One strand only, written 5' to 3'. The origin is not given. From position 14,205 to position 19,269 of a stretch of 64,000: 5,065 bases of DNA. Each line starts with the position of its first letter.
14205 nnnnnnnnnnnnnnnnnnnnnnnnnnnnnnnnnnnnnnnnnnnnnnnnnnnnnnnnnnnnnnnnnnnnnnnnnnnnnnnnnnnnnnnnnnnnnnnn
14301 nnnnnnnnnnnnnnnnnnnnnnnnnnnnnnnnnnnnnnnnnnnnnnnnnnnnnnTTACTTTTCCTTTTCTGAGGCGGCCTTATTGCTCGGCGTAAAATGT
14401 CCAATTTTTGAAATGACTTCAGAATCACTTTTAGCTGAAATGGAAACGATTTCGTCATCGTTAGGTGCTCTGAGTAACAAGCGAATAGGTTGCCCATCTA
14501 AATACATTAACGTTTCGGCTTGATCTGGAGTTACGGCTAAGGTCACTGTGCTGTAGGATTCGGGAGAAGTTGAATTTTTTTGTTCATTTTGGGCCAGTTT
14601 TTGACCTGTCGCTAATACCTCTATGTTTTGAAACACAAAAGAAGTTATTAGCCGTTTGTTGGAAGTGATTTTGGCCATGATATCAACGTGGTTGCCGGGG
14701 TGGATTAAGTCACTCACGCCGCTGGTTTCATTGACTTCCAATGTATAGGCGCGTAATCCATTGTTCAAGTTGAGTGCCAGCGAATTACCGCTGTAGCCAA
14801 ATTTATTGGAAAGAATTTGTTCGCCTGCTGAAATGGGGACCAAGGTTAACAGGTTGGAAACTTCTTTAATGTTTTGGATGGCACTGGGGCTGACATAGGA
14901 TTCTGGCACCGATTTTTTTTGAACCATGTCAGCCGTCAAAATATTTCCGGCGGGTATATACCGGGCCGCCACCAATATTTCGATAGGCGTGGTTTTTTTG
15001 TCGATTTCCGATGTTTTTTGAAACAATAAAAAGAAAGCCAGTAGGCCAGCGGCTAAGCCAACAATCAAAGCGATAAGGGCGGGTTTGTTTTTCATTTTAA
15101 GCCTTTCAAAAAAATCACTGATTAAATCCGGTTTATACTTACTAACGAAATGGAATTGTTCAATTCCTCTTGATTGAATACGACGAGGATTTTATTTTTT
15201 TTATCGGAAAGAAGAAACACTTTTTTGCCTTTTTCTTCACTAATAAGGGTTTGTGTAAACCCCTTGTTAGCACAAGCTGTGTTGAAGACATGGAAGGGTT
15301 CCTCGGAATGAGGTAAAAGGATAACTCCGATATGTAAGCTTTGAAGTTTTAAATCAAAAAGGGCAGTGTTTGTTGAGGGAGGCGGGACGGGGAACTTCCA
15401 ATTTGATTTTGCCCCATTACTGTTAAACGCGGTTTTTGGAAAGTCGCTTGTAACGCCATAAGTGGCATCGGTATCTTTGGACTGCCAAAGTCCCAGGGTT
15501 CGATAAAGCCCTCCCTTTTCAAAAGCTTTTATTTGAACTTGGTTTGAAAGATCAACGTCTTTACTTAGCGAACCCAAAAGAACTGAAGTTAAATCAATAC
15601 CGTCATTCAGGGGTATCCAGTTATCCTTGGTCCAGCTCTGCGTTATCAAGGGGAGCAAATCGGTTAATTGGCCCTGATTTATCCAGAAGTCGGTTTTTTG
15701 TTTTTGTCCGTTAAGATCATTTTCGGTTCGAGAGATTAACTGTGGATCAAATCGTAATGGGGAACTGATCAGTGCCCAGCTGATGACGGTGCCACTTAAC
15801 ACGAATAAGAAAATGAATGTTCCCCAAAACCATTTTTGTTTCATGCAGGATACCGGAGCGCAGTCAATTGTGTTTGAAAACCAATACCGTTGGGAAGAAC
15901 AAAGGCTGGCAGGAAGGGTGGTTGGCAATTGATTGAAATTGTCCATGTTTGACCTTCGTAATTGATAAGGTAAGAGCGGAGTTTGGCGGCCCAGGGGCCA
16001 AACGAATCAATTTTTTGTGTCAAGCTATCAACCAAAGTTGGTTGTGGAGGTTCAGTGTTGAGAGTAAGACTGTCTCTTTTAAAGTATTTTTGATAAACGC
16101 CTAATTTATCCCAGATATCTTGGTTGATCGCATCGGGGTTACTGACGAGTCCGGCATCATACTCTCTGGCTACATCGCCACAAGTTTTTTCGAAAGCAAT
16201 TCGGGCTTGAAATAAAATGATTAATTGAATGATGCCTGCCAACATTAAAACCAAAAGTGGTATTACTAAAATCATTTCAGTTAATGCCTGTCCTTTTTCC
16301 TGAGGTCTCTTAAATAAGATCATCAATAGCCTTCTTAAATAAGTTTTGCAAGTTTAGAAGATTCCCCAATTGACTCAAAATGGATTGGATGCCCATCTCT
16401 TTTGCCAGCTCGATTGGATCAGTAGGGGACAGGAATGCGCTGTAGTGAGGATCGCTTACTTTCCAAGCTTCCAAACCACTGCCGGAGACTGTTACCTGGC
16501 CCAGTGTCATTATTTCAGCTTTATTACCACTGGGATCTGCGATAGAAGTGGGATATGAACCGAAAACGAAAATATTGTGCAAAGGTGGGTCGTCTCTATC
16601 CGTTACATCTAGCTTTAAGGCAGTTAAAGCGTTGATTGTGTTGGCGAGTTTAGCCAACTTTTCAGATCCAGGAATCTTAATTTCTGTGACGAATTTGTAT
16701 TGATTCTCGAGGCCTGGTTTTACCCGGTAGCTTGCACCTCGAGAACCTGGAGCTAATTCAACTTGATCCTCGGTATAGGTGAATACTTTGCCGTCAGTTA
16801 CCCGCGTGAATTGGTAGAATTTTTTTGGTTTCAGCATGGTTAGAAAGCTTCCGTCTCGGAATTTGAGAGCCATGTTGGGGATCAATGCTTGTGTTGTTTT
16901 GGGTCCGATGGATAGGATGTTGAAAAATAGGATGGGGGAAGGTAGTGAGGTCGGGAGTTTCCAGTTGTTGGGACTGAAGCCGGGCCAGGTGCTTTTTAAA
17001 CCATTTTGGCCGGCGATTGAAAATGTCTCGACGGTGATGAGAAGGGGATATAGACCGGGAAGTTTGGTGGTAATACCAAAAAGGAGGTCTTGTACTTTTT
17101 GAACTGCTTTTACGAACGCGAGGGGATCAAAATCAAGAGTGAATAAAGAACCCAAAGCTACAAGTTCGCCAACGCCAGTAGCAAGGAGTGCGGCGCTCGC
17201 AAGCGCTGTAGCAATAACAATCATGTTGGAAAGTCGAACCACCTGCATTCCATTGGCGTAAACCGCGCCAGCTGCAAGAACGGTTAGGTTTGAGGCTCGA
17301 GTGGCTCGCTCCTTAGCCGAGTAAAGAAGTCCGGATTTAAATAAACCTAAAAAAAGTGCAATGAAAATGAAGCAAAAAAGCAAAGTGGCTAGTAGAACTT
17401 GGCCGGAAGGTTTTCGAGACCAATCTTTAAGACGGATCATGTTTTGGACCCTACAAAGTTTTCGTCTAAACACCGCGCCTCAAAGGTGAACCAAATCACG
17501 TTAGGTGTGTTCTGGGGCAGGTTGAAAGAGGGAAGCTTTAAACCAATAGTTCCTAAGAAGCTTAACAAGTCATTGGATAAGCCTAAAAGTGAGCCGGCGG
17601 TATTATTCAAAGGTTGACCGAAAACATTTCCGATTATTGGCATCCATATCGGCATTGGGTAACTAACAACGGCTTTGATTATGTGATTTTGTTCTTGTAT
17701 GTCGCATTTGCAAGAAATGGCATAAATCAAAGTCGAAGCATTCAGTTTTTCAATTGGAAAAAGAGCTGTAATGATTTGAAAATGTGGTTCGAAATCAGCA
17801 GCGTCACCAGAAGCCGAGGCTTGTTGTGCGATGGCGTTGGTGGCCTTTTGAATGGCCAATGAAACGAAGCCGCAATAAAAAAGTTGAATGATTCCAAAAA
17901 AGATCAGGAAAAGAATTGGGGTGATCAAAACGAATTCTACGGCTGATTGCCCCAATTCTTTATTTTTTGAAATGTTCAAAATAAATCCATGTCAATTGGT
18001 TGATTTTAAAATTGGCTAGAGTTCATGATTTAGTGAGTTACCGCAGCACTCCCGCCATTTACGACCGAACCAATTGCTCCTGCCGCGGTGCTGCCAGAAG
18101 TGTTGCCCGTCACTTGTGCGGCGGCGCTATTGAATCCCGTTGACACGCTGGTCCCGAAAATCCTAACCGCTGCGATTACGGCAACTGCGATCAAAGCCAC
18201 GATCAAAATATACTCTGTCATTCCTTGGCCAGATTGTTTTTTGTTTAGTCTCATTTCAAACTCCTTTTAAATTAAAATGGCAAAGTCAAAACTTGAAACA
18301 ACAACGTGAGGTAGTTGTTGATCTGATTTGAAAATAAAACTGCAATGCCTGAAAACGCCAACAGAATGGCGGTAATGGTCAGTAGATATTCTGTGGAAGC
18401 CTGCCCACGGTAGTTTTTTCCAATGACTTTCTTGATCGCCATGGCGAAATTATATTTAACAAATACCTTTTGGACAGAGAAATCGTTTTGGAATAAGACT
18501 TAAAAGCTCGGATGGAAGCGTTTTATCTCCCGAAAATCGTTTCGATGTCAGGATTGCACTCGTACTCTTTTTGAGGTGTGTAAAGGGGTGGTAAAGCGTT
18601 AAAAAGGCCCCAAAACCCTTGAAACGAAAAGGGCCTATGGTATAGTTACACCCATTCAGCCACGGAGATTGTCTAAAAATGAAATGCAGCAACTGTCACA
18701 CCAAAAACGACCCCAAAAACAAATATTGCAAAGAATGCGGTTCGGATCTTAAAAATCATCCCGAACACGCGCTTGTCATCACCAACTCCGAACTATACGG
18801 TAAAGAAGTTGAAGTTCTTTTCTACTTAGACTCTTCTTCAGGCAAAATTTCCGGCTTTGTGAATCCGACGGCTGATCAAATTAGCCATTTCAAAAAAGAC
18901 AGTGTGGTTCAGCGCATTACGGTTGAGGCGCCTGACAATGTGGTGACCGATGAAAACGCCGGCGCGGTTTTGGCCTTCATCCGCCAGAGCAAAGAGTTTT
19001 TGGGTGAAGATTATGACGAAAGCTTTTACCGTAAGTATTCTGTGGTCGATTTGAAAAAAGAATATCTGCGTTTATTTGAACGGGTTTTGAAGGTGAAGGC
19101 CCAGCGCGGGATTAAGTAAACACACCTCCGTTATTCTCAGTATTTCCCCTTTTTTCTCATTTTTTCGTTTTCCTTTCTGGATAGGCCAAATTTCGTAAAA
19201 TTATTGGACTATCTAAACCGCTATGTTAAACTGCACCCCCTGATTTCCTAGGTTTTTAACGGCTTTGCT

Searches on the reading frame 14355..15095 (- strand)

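Call 3: search_protein_families(library=pfam, proteins=[window:14355-15095:-], max_evalue=0.01)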
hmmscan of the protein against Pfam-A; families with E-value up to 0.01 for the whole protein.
window:14355-15095:- (246 aa): 2 families
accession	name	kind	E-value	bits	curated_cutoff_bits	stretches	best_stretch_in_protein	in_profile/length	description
PF16976.10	RcpC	-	6e-23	81.4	28.8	1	105-201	2-105/114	Flp pilus assembly protein RcpC/CpaB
PF08666.17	SAF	-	4.1e-07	30.9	21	1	40-97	3-60/63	SAF domain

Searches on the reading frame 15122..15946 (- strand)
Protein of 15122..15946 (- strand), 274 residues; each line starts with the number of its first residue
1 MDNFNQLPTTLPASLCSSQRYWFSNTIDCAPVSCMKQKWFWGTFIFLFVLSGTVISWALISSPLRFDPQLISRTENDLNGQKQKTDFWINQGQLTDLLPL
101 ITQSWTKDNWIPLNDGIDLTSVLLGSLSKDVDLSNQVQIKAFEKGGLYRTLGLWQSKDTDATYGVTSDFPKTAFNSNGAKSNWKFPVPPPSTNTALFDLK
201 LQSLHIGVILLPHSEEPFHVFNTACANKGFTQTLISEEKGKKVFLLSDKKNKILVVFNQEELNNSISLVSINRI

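Call 3: search_protein_families(library=pfam, proteins=[window:15122-15946:-], max_evalue=0.01)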
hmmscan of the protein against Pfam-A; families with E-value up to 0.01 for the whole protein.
window:15122-15946:- (274 aa): 0 families

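Call 25: search_protein_families(library=ncbifam, proteins=[window:15122-15946:-], max_evalue=0.01)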
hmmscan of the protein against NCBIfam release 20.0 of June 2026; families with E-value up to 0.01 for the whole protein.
window:15122-15946:- (274 aa): 0 families

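Call 39: find_homologous_proteins(query=window:15122-15946:-, max_evalue=0.001)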
Query window:15122-15946:- (274 aa): 20 proteins with E <= 0.001 among 715 candidates.
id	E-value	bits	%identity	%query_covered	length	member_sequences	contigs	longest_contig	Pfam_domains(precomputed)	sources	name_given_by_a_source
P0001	2.9e-127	442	81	88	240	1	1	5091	-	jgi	jgi:hypothetical protein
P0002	8.6e-124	430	98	72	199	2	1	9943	-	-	-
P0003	2.2e-89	317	58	87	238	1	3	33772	-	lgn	-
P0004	6.6e-88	312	58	86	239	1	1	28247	-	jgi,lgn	-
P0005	6.4e-87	309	59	86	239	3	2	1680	-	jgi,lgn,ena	-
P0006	7.3e-86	306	57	86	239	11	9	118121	-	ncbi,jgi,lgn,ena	jgi:hypothetical protein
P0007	2.7e-85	304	57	87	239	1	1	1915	-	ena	-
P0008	1.1e-84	302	57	86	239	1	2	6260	-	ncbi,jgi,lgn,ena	jgi:hypothetical protein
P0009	1.8e-84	301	55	86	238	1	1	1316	-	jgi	jgi:hypothetical protein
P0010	4.2e-84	300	56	87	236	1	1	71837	-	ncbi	-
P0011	6.2e-84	299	59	86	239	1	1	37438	-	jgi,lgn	-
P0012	2.8e-82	294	57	86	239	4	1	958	-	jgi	jgi:hypothetical protein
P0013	1.0e-81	292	57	86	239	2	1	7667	-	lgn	-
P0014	4.6e-81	290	57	86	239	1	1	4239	-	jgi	jgi:hypothetical protein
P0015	7.6e-81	289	57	86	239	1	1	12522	-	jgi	jgi:hypothetical protein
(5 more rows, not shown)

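Call 48: predict_structure(alignment_id=A1)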
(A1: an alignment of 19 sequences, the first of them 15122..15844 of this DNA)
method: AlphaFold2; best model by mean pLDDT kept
length: 240 residues; sequences in the alignment: 19
mean_pLDDT: 83.2   pTM: 0.64
mean pLDDT of the five models: 83.2, 82.6, 82.1, 81.9, 77.0
residues with pLDDT >= 90: 70; 70-90: 137; 50-70: 32; < 50: 1
segments of 3 or more residues with pLDDT < 50: none
pLDDT, mean of each block of 10 residues (from residue 1): 78 79 59 89 88 91 90 88 66 67 88 91 84 89 85 79 84 88 82 91 88 90 85 79
secondary structure, 60 per line:
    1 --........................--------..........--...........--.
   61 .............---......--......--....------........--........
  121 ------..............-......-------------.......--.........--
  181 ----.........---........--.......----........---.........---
elements in order: H3-26 E35-44 E47-57 H60-73 H79-82 H85-90 H93-96 E103-110 E113-120 E127-136 H137-140 H142-147 E161-167 E170-178 H185-193 E197-204 E207-213 E218-225 E229-237

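Call 50: fold_search(model_id=the predicted structure, library=pdb)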
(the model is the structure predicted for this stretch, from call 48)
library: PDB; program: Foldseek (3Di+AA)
matches with E <= 10: 919; with E <= 0.001: 0
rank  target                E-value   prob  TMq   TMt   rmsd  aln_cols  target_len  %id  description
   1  5h7z_A                2.2e-03  0.96  0.24  0.21  14.5       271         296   10  Apo structure of immunity protein TplEi of T6SS from Pseudomonas aeruginosa (released 2017-10-04)
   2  9v9n_A                1.2e-02  0.44  0.18  0.07  18.0       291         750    7  Cryo-EM structure of KICSTOR CCC complex (state 5) (released 2025-11-12)
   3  6v04                  1.6e-02  0.72  0.26  0.24  12.3       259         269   10  DynU16 crystal structure, a putative protein in the dynemicin biosynthetic locus (released 2020-11-18)
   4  6obt                  2.0e-02  0.35  0.19  0.17  17.1       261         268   10  Structural insights into dehydratase substrate selection for the borrelidin and fluvirucin polyketide synthases (released 2019-06-05)
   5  9v86_A                2.2e-02  0.35  0.19  0.07  17.7       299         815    8  Cryo-EM structure of KICSTOR CCC complex (state 3) (released 2025-11-12)
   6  6obv_C                3.4e-02  0.28  0.20  0.17  17.2       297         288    7  Structural insights into dehydratase substrate selection for the borrelidin and fluvirucin polyketide synthases (released 2019-06-05)
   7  6obv_A                3.4e-02  0.23  0.19  0.16  17.5       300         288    8  Structural insights into dehydratase substrate selection for the borrelidin and fluvirucin polyketide synthases (released 2019-06-05)
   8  6obv_D                3.8e-02  0.25  0.20  0.18  17.3       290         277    9  Structural insights into dehydratase substrate selection for the borrelidin and fluvirucin polyketide synthases (released 2019-06-05)
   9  6e8a_A                4.2e-02  0.92  0.25  0.36  11.7       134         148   14  Crystal structure of DcrB from Salmonella enterica at 1.92 Angstroms resolution (released 2018-10-31)
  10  2v7s                  4.6e-02  0.94  0.21  0.28  10.0       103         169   10  Crystal structure of the putative lipoprotein LppA from Mycobacterium tuberculosis (released 2008-08-26)
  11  2gfg_A                5.7e-02  0.28  0.15  0.18  20.9       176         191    7  Crystal structure of a putative adenylate cyclase (bh2851) from bacillus halodurans at 2.12 A resolution (released 2006-05-02)
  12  5a60                  6.0e-02  0.12  0.14  0.09  20.9       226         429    6  Crystal structure of full-length E. coli ygiF in complex with tripolyphosphate and two magnesium ions (released 2015-08-05)
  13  8bmv_A                6.4e-02  0.38  0.19  0.19  12.1       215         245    9  Ligand binding domain of the P. Putida receptor McpH in complex with Uric acid (released 2024-07-24)
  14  6e8a_B                6.7e-02  0.96  0.25  0.37   5.4       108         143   11  Crystal structure of DcrB from Salmonella enterica at 1.92 Angstroms resolution (released 2018-10-31)
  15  6in9_B                7.5e-02  0.13  0.17  0.15  17.5       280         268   10  Crystal structure of MucB in complex with MucA(peri) (released 2019-07-24)
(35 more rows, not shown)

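Call 58: find_encoding_contigs(protein=P0006, flank=10000, max_places=4)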
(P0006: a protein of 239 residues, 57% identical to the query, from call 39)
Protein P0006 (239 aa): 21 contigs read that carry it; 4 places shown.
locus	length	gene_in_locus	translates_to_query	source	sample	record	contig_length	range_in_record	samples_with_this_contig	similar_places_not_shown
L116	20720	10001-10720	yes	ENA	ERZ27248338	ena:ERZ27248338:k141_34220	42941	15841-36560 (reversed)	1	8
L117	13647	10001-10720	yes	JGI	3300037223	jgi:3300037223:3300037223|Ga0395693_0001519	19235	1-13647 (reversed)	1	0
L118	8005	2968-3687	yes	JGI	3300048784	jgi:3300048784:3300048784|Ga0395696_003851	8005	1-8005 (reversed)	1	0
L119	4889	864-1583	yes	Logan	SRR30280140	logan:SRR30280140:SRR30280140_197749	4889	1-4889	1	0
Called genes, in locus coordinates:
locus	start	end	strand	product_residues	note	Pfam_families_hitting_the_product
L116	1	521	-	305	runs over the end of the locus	PF00294:PfkB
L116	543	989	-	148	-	-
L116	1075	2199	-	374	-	PF01098:FTSW_RODA_SPOVE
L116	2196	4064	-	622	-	PF03717:PBP_dimer, PF00905:Transpeptidase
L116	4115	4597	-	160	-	PF04093:MreD (weak)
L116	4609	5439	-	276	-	PF04085:MreC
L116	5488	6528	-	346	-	PF00022:Actin (weak), PF06723:MreB_Mbl, PF00012:HSP70, PF11104:PilM_2 (faint), PF14450:FtsA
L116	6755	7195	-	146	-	PF12773:DZR (weak)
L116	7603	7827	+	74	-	PF04964:Flp_Fap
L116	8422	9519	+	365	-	-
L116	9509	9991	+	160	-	PF07811:TadE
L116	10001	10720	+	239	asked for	-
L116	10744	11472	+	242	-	PF16976:RcpC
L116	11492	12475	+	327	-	PF13629:T2SS-T3SS_pil_N, PF00263:Secretin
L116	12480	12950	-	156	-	PF02643:DUF192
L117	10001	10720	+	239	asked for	-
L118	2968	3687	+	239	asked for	-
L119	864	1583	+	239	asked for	-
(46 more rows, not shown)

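Call 65: search_protein_families(library=pfam, proteins=[window:15122-15844:-], max_evalue=10)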
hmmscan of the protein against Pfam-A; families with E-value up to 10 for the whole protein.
window:15122-15844:- (240 aa): 0 families

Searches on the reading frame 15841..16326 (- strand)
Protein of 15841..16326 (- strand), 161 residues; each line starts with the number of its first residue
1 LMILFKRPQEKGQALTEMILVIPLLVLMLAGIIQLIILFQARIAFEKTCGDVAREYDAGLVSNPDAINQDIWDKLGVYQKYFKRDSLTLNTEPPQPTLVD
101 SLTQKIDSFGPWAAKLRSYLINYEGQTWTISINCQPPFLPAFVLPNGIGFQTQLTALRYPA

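Call 3: search_protein_families(library=pfam, proteins=[window:15841-16326:-], max_evalue=0.01)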
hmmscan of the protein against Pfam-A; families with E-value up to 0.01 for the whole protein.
window:15841-16326:- (161 aa): 1 family
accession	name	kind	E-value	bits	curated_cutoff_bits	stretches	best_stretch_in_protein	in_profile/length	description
PF07811.17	TadE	-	6.7e-08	33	22.9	1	12-54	1-43/43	TadE-like protein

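Call 25: search_protein_families(library=ncbifam, proteins=[window:15841-16326:-], max_evalue=0.01)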
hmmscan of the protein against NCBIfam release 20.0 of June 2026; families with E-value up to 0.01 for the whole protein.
window:15841-16326:- (161 aa): 0 families

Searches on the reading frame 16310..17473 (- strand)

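Call 3: search_protein_families(library=pfam, proteins=[window:16310-17473:-], max_evalue=0.01)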
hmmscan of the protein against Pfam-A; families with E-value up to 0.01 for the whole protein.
window:16310-17473:- (387 aa): 1 family
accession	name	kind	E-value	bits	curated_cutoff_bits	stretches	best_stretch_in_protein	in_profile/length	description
PF13400.11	Tad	-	0.0097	16.6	22.3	1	24-70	1-46/47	Putative Flp pilus-assembly TadE/G-like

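Call 25: search_protein_families(library=ncbifam, proteins=[window:16310-17473:-], max_evalue=0.01)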
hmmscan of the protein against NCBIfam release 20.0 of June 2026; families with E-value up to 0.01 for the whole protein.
window:16310-17473:- (387 aa): 0 families

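Call 65: search_protein_families(library=pfam, proteins=[window:16310-17473:-], max_evalue=10)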
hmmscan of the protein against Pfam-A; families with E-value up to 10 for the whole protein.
window:16310-17473:- (387 aa): 1 family
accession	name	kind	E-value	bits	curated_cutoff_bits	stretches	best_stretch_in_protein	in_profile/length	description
PF13400.11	Tad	-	0.0097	16.6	22.3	1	24-70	1-46/47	Putative Flp pilus-assembly TadE/G-like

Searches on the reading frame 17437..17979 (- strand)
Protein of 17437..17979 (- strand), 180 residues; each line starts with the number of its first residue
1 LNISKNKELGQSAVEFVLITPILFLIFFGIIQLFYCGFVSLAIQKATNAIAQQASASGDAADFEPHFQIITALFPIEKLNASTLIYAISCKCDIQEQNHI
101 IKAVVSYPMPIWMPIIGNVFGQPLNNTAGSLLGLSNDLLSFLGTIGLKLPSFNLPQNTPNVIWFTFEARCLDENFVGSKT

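Call 3: search_protein_families(library=pfam, proteins=[window:17437-17979:-], max_evalue=0.01)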
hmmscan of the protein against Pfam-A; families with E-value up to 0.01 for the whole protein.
window:17437-17979:- (180 aa): 1 family
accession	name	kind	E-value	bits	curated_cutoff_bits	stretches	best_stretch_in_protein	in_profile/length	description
PF07811.17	TadE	-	2.3e-09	37.7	22.9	1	10-51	1-42/43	TadE-like protein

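Call 25: search_protein_families(library=ncbifam, proteins=[window:17437-17979:-], max_evalue=0.01)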
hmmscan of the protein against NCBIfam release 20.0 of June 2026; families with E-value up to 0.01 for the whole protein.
window:17437-17979:- (180 aa): 0 families

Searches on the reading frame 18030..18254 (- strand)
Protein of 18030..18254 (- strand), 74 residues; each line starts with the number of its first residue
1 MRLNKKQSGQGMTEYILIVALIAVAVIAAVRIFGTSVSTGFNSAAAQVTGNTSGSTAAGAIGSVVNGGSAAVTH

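Call 24: search_protein_families(library=pfam, proteins=[window:18030-18254:-], max_evalue=0.05)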
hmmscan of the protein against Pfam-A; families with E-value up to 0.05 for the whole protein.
window:18030-18254:- (74 aa): 2 families
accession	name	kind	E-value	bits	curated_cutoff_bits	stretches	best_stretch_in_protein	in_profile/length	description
PF04964.19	Flp_Fap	-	8e-07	29.2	32.2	1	5-46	3-44/46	Flp/Fap pilin component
PF04021.17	Class_IIIsignal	-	0.032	14.6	23.7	0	14-33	8-27/27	Class III signal peptide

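Call 25: search_protein_families(library=ncbifam, proteins=[window:18030-18254:-], max_evalue=0.01)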
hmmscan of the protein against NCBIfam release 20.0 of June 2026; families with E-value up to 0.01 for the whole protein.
window:18030-18254:- (74 aa): 0 families

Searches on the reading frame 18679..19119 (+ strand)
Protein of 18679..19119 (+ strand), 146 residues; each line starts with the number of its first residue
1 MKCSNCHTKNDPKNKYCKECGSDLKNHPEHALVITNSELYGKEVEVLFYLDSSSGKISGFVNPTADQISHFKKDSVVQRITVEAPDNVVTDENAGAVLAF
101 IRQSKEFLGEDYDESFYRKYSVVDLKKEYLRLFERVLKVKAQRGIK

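Call 24: search_protein_families(library=pfam, proteins=[window:18679-19119:+], max_evalue=0.05)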
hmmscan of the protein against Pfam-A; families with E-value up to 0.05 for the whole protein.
window:18679-19119:+ (146 aa): 4 families
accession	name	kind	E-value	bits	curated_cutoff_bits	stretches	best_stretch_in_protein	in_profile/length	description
PF12773.13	DZR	-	1.5e-05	25.5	27.3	1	3-25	1-23/45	Double zinc ribbon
PF13240.11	Zn_Ribbon_1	-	1.8e-05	24.8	25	1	2-24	1-23/23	zinc-ribbon domain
PF24463.1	DUF7577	-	0.00028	20.9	28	1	2-24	4-26/27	Domain of unknown function (DUF7577)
PF13248.11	Zn_ribbon_3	-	0.029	14.3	27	1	2-24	4-26/26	zinc-ribbon domain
